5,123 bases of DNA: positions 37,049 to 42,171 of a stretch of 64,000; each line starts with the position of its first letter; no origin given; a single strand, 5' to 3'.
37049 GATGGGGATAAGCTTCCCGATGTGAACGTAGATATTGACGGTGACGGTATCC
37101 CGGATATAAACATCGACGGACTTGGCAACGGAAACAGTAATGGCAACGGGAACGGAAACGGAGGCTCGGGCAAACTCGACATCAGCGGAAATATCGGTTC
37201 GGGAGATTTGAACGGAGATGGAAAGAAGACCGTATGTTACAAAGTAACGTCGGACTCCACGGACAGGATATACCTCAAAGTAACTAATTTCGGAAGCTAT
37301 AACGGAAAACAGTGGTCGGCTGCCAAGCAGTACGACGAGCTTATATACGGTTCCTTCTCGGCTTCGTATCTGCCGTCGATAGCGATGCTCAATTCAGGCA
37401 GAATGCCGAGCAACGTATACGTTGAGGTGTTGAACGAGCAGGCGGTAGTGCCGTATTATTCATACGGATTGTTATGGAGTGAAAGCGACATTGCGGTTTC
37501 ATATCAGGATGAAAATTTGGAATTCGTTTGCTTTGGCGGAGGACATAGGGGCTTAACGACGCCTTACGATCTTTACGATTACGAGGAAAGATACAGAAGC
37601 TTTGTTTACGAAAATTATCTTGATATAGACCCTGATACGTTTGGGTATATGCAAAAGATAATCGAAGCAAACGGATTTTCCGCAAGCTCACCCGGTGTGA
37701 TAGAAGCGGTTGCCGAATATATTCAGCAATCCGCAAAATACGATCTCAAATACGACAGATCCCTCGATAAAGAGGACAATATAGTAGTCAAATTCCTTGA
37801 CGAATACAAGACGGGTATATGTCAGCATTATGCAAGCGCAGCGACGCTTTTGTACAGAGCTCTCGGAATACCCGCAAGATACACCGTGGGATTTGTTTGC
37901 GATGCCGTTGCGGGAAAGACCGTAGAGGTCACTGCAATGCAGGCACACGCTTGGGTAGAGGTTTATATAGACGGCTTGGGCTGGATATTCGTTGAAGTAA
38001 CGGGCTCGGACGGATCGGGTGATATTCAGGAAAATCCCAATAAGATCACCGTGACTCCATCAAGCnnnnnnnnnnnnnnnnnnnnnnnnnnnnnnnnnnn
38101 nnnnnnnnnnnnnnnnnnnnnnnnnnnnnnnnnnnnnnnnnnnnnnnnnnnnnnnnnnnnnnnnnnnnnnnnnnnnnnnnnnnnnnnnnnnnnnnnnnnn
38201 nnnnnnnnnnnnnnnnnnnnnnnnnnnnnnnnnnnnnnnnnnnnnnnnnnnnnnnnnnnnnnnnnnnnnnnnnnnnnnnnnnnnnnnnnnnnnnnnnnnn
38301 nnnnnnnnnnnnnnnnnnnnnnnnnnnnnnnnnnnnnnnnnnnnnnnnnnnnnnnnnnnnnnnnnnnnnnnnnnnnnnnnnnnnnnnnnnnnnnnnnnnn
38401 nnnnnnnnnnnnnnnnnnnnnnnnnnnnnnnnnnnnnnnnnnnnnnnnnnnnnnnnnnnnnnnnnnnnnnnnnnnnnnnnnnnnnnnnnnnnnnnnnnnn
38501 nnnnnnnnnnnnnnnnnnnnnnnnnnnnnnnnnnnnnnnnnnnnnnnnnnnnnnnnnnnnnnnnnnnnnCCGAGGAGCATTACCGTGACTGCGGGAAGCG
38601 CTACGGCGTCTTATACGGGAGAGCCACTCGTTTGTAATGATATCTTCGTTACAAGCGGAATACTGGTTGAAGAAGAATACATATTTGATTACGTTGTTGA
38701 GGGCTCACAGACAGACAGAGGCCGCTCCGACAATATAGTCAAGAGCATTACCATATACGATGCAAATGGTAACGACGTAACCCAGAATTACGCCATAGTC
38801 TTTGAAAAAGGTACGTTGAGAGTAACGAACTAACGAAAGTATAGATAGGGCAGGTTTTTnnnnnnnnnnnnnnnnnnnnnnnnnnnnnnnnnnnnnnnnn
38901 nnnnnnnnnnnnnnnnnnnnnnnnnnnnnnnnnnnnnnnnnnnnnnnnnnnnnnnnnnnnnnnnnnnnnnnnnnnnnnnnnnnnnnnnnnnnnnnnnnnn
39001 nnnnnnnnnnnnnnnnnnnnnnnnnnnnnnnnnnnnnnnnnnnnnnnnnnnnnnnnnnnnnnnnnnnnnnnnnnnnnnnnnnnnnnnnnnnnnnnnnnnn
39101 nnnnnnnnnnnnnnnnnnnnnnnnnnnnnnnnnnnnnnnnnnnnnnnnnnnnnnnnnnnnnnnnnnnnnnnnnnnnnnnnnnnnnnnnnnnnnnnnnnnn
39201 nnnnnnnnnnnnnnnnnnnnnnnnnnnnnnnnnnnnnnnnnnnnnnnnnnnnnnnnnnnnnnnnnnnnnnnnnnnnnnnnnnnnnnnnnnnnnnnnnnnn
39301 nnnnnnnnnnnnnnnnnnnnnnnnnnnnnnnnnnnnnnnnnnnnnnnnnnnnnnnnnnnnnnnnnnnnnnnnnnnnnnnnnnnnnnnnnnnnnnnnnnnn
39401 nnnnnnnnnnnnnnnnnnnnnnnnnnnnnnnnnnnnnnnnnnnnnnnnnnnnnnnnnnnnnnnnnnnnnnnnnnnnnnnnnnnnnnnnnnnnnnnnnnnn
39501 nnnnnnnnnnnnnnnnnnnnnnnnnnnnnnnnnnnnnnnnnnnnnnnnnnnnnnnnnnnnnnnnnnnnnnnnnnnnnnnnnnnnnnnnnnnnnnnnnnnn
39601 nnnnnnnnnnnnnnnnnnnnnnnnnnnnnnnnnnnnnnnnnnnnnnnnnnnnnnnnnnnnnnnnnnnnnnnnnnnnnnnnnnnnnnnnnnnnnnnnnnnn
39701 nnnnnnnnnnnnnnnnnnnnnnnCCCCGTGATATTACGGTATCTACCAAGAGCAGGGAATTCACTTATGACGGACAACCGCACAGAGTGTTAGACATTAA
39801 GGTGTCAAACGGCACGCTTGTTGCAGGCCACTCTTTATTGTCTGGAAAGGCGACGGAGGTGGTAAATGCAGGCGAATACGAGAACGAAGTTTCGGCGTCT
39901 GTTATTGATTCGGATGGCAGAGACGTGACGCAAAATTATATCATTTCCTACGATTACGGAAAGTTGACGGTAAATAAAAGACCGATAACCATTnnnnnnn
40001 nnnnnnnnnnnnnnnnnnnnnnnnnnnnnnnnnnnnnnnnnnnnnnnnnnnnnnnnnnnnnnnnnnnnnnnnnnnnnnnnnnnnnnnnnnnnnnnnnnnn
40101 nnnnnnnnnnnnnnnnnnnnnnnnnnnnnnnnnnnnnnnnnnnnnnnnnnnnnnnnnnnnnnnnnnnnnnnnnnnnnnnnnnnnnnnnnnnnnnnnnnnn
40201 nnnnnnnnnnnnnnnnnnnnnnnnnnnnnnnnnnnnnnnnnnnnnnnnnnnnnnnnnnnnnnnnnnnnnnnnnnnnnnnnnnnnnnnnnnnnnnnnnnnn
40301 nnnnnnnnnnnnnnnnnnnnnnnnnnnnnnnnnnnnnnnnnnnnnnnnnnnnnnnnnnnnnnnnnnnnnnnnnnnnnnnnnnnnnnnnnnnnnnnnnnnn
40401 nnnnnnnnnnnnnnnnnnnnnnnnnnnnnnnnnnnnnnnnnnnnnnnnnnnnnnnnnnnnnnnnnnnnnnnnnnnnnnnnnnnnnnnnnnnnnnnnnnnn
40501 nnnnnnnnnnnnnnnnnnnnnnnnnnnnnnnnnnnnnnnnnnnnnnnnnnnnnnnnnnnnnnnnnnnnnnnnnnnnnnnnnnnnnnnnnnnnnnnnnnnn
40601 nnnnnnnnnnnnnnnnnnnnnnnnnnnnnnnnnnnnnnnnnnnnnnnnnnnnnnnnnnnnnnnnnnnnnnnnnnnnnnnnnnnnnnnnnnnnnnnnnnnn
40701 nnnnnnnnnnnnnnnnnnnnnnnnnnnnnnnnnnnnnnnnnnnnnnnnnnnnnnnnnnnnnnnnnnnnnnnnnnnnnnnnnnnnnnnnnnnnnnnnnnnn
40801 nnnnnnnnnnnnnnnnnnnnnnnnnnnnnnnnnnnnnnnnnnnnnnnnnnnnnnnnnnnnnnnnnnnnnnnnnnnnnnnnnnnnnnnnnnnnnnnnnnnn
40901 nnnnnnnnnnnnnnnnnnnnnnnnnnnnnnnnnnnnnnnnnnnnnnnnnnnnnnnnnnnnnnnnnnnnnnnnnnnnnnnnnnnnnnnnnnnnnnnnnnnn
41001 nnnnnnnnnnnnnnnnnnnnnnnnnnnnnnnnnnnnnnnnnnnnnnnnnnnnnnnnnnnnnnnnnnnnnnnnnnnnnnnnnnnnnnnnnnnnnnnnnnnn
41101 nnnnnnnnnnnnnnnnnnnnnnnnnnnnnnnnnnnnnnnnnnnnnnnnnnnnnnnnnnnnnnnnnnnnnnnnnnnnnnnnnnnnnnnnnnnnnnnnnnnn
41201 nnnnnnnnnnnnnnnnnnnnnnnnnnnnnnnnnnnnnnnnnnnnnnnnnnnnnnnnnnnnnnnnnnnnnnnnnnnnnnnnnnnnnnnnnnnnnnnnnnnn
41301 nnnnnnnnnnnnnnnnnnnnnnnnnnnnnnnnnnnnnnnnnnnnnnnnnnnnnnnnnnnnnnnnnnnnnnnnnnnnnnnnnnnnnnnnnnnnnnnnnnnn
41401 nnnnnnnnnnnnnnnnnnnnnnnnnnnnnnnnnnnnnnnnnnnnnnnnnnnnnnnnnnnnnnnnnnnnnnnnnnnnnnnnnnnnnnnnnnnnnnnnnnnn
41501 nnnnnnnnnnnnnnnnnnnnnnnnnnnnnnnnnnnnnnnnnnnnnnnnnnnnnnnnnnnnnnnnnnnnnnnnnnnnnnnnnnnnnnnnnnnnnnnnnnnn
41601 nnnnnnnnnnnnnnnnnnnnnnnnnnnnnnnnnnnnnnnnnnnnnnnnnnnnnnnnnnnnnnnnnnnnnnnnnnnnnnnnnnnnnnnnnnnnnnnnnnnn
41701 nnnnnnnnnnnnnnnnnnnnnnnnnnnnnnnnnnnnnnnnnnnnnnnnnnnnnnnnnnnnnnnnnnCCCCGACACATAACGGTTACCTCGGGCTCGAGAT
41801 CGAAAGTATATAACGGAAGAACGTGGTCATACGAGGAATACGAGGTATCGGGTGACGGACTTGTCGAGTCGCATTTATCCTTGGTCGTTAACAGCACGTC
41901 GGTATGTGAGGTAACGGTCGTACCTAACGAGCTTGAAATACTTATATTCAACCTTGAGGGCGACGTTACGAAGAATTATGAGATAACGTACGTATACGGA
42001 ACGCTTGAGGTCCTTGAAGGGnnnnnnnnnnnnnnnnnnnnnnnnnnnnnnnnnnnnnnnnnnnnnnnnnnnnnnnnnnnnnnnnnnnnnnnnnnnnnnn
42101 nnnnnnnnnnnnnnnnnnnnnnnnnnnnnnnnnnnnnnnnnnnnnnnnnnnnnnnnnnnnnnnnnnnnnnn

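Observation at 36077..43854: Two giant paralogous transglutaminase-fold proteins with MBG(YGX) repeat stalks and Glu at the usual Asp position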

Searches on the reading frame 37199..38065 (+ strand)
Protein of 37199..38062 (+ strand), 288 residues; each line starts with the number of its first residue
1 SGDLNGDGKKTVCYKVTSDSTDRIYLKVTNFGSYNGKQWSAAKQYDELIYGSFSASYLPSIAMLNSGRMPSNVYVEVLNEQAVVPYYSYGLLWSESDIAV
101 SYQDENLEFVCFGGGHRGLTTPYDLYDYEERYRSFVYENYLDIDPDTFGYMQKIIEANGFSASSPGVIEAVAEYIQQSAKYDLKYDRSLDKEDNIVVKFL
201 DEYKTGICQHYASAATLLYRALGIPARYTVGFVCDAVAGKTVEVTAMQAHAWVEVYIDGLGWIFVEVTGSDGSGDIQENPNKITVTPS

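Call 14: search_solved_structures(query=window:37223-38065:+, max_evalue=1, show_alignments=4)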
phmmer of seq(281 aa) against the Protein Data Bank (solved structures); distinct sequences matched with E-value up to 1: 2.
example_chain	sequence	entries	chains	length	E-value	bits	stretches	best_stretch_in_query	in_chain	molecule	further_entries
6g49_A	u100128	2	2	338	2.9e-09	40.2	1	188-260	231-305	Protein-glutamine gamma-glutamyltransferase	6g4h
3isr_A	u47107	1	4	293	0.044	16.7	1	196-259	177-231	Transglutaminase-like enzymes, putative cysteine protease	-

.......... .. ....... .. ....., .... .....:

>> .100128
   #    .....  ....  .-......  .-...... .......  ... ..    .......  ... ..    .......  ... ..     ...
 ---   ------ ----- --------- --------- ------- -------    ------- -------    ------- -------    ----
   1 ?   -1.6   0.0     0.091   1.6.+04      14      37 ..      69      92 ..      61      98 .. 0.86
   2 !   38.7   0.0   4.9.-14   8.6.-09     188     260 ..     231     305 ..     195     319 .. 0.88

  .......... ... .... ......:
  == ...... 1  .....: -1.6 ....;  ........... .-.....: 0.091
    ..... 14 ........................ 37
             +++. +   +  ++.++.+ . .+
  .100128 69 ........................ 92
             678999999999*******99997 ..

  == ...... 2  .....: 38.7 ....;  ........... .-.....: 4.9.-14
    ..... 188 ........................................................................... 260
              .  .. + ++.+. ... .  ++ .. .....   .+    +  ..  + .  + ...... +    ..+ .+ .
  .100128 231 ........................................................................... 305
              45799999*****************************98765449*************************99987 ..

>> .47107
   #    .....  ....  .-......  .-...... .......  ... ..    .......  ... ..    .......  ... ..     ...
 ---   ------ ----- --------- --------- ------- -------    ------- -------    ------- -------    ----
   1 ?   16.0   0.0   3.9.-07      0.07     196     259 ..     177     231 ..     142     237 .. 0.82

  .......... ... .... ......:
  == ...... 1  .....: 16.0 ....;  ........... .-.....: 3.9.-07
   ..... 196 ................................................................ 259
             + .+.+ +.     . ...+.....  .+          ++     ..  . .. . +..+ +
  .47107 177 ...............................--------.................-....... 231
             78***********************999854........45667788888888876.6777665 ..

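Call 36: predict_structure(alignment_id=A1)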
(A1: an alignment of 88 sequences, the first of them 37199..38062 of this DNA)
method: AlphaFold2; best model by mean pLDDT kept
length: 288 residues; sequences in the alignment: 88
mean_pLDDT: 91.7   pTM: 0.89
mean pLDDT of the five models: 91.7, 91.1, 91.1, 91.0, 91.0
residues with pLDDT >= 90: 244; 70-90: 17; 50-70: 13; < 50: 14
segments of 3 or more residues with pLDDT < 50: 1-3, 272-282
pLDDT, mean of each block of 10 residues (from residue 1): 58 97 97 93 97 96 97 97 93 85 93 93 98 98 97 98 97 97 95 97 97 99 98 97 96 98 92 42 58
secondary structure, 60 per line:
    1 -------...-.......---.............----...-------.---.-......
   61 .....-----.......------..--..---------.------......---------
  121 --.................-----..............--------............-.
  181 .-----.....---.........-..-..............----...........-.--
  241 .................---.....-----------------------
elements in order: E12-18 E22-34 E39-41 H55-65 E71-77 E106-111 H123-139 H145-158 H167-178 H187-191 H195-203 H208-221 E226-236 E241-245 E249-257 E261-265

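Call 38: fold_search(model_id=the predicted structure, library=pdb)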
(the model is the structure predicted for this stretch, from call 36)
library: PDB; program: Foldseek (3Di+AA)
matches with E <= 10: 167; with E <= 0.001: 6
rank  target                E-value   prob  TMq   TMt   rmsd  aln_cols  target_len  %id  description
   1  6g4h                  8.1e-14  1.00  0.61  0.63   4.8       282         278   19  Crystal structure of the periplasmic domain of TgpA from Pseudomonas aeruginosa bound to ethylmercury (released 2019-04-10)
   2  6g49                  5.0e-13  1.00  0.62  0.62   4.8       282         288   18  Crystal structure of the periplasmic domain of TgpA from Pseudomonas aeruginosa (released 2019-04-10)
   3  3isr_A                4.5e-06  1.00  0.28  0.28  14.8       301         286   16  The Crystal Structure of a Putative Cysteine Protease from Cytophaga hutchinsonii to 1.9A (released 2009-09-08)
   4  9crn                  1.1e-05  1.00  0.27  0.22  14.3       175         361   19  Crystal structure of Streptococcus pyogenes TglA (released 2024-08-14)
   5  3isr_C                1.1e-05  1.00  0.33  0.33  13.6       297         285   15  The Crystal Structure of a Putative Cysteine Protease from Cytophaga hutchinsonii to 1.9A (released 2009-09-08)
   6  3isr_B                3.1e-05  1.00  0.29  0.29  13.8       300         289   14  The Crystal Structure of a Putative Cysteine Protease from Cytophaga hutchinsonii to 1.9A (released 2009-09-08)
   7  8rmy_D                3.2e-03  0.69  0.28  0.18  23.1       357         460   11  Transglutaminase 3 in complex with inhibitor Z-don and DH patient-derived Fab DH63-A02 (released 2025-03-12)
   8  4kty_B                4.9e-03  0.72  0.29  0.14  22.3       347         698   14  Fibrin-stabilizing factor with a bound ligand (released 2013-12-04)
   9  8rmy_A                5.2e-03  0.57  0.27  0.18  23.1       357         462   11  Transglutaminase 3 in complex with inhibitor Z-don and DH patient-derived Fab DH63-A02 (released 2025-03-12)
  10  8rmx_A                6.3e-03  0.63  0.29  0.19  22.9       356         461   11  Transglutaminase 3 in complex with DH patient-derived Fab DH63-A02 (released 2025-03-12)
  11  8tr9                  6.7e-03  0.47  0.25  0.12  20.9       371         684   12  Cryo-EM structure of transglutaminase 2 bound to GDP (released 2024-07-31)
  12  4pyg_A                7.1e-03  0.60  0.29  0.14  23.1       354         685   14  Transglutaminase2 complexed with GTP (released 2015-02-11)
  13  9bc4_A                7.5e-03  0.57  0.29  0.20  22.8       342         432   12  Transglutaminase 2 - Intermediate State (released 2024-07-03)
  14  8rmx_D                7.5e-03  0.57  0.29  0.19  24.2       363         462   12  Transglutaminase 3 in complex with DH patient-derived Fab DH63-A02 (released 2025-03-12)
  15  8oxx_A                8.0e-03  0.54  0.28  0.18  22.8       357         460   12  Transglutaminase 3 in complex with inhibitor Z-don and DH patient-derived Fab DH63-B02 (released 2023-10-18)
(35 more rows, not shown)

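Call 39: search_protein_representatives(protein=window:37199-38062:+)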
Query: 288 residues. Proteins with E-value up to 0.001 (for the whole library): 28354; up to 1e-10: 5626; up to 1e-30: 700. The best 150 are listed.
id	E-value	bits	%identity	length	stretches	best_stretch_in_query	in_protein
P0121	1.3e-198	674.7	43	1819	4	11-276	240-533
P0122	1.4e-184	628.7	39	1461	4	10-275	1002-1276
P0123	2.1e-183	624.8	44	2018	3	10-281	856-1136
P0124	5.7e-148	508.5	52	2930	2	10-273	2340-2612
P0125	1.9e-147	506.8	42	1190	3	2-274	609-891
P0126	1.8e-143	493.8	39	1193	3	3-274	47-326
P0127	5.2e-134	462.7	44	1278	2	6-273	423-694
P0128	1.6e-131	454.6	44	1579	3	13-287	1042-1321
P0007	1.1e-129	448.6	47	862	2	5-275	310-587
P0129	4.7e-129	446.5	47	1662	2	12-275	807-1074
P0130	6.3e-129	446.1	45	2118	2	8-287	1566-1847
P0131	2.6e-128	444.0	47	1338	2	14-287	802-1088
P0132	2.8e-128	443.9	44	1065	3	2-287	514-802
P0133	5.3e-126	436.5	47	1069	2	10-274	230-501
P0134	1.2e-125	435.3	46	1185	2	13-271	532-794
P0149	1.8e-106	372.4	43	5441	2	12-275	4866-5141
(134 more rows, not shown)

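Call 48: find_related_loci(query=A1, collection=genome_contigs, flank=10000)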
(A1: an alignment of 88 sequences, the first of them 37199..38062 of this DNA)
Query A1 (288 aa) in genome_contigs; peptide patterns used: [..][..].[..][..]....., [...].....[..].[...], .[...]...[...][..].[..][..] (x = any residue, [..] = any of these).
600 stretches matched a pattern (row limit reached: there are more); 551 encode a relative of the query (tblastn E <= 1e-3); the best 80 are kept; 77 distinct loci.
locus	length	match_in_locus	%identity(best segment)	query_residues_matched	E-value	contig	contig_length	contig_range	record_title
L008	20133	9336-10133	48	5-269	1e-71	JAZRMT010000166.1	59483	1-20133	MAG: Eubacteriales bacterium isolate T1900045419_YK20190109.MAGScoT_cleanbin_000039 SGB_7039_k141_1154119, whole genome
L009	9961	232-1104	62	6-288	2e-113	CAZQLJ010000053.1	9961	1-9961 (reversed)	MAG TPA_asm: uncultured Clostridium sp. isolate SRP315200_co2_593 genome assembly, contig: NODE_9783_length_9961_cov_13.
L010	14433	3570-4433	46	6-287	2e-69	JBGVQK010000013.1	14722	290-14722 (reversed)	MAG: Eubacteriales bacterium isolate fecal_MAG_166 fecal_MAG_166_contig_0013, whole genome shotgun sequence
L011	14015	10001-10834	42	6-281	3e-69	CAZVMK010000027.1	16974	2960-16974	MAG TPA_asm: uncultured Oscillospiraceae bacterium isolate SRP225648_co1_152 genome assembly, contig: NODE_8288_length_1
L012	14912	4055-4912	47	15-287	5e-70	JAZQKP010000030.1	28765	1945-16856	MAG: Eubacteriales bacterium isolate T1900044614_TS20190080.MAGScoT_cleanbin_000014 SGB_829_k141_666161, whole genome sh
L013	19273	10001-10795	46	11-268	8e-68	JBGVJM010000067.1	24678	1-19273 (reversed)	MAG: Eubacteriales bacterium isolate fecal_MAG_111 fecal_MAG_111_contig_0067, whole genome shotgun sequence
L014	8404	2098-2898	45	5-265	5e-68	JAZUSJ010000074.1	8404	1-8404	MAG: Eubacteriales bacterium isolate T1900044846_TS20190312.MAGScoT_cleanbin_000018 SGB_2977_k141_740740, whole genome s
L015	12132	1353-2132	46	9-267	3e-67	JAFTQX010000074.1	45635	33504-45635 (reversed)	MAG: Clostridia bacterium isolate RGIG4068 Roe_deer_Cecum.Co__c2305411, whole genome shotgun sequence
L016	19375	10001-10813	41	2-268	2e-66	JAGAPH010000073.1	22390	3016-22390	MAG: Clostridia bacterium isolate RGIG8650 Water_deer_Cecum.Co__c773196, whole genome shotgun sequence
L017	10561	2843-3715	42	1-268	2e-65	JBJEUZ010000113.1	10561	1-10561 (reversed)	MAG: Candidatus Coproplasma sp. isolate LOHA43_bin.043 NODE_3720_length_10561_cov_4.377213, whole genome shotgun sequenc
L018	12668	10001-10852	41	11-288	4e-64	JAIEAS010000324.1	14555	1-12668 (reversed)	MAG: Clostridia bacterium isolate SC0380_S10_11 SC0380_S10_11_contig_324, whole genome shotgun sequence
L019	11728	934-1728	46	14-270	4e-64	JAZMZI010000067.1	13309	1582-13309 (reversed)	MAG: Eubacteriales bacterium isolate T1900044750_TS20190416.MAGScoT_cleanbin_000046 SGB_2190_k141_1979137, whole genome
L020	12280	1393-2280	42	2-287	5e-64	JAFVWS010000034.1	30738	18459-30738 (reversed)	MAG: Clostridia bacterium isolate RGIG5464 Sheep_Colon-5__c655985, whole genome shotgun sequence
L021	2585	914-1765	42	7-281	1e-64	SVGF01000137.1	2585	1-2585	MAG: Clostridiales bacterium isolate SIG351 NODE_519892_length_2585_cov_1.589504, whole genome shotgun sequence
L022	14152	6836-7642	40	9-268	3e-63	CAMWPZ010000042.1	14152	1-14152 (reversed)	MAG TPA_asm: uncultured Clostridia bacterium isolate SRR14411243_bin.5_metawrap_v1.3_MAG genome assembly, contig: NODE.9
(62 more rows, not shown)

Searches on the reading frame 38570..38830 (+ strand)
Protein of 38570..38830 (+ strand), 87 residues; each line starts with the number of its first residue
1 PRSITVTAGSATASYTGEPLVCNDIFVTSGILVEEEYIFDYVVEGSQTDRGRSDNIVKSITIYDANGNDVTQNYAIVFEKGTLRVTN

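Call 34: search_protein_families(library=pfam, proteins=[window:38570-38830:+], max_evalue=10)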
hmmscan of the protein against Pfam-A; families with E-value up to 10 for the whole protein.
seq(87 aa): 1 family
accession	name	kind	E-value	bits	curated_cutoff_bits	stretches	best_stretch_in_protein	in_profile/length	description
PF05979.17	DUF896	-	0.035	14.4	24.2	1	54-71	42-59/64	Bacterial protein of unknown function (DUF896)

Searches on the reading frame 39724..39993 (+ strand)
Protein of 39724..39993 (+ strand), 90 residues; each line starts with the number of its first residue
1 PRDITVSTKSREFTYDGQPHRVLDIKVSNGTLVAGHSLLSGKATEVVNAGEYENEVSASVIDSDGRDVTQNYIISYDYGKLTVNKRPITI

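Call 34: search_protein_families(library=pfam, proteins=[window:39724-39993:+], max_evalue=10)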
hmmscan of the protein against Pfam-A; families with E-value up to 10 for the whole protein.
seq(90 aa): 4 families
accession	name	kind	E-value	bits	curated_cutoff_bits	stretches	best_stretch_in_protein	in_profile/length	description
PF17883.6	MBG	-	0.017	16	23.3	1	4-85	3-97/97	MBG domain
PF24107.1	DUF7382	-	0.02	15.2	27.4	1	44-74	12-40/65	Domain of unknown function (DUF7382)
PF18676.6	MBG_2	-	0.046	14.8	25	1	27-82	21-72/72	MBG domain (YGX type)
PF02616.19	SMC_ScpA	-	0.086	13.3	24.6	1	21-70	30-79/232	Segregation and condensation protein ScpA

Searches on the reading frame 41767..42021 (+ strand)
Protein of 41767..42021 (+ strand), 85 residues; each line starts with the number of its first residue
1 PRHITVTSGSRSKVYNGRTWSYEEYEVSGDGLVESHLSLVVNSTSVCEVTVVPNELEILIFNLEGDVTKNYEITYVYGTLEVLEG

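Call 34: search_protein_families(library=pfam, proteins=[window:41767-42021:+], max_evalue=10)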
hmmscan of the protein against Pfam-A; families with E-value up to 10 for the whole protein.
seq(85 aa): 3 families
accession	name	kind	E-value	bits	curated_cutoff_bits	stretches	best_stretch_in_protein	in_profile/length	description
PF23798.1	Beta-prop_SPT8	-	0.037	13.3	45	1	10-62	309-362/425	SPT8 beta propeller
PF18657.6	YDG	-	0.055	14.2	25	1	1-75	2-82/85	YDG domain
PF18676.6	MBG_2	-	0.07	14.2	25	1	5-80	2-71/72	MBG domain (YGX type)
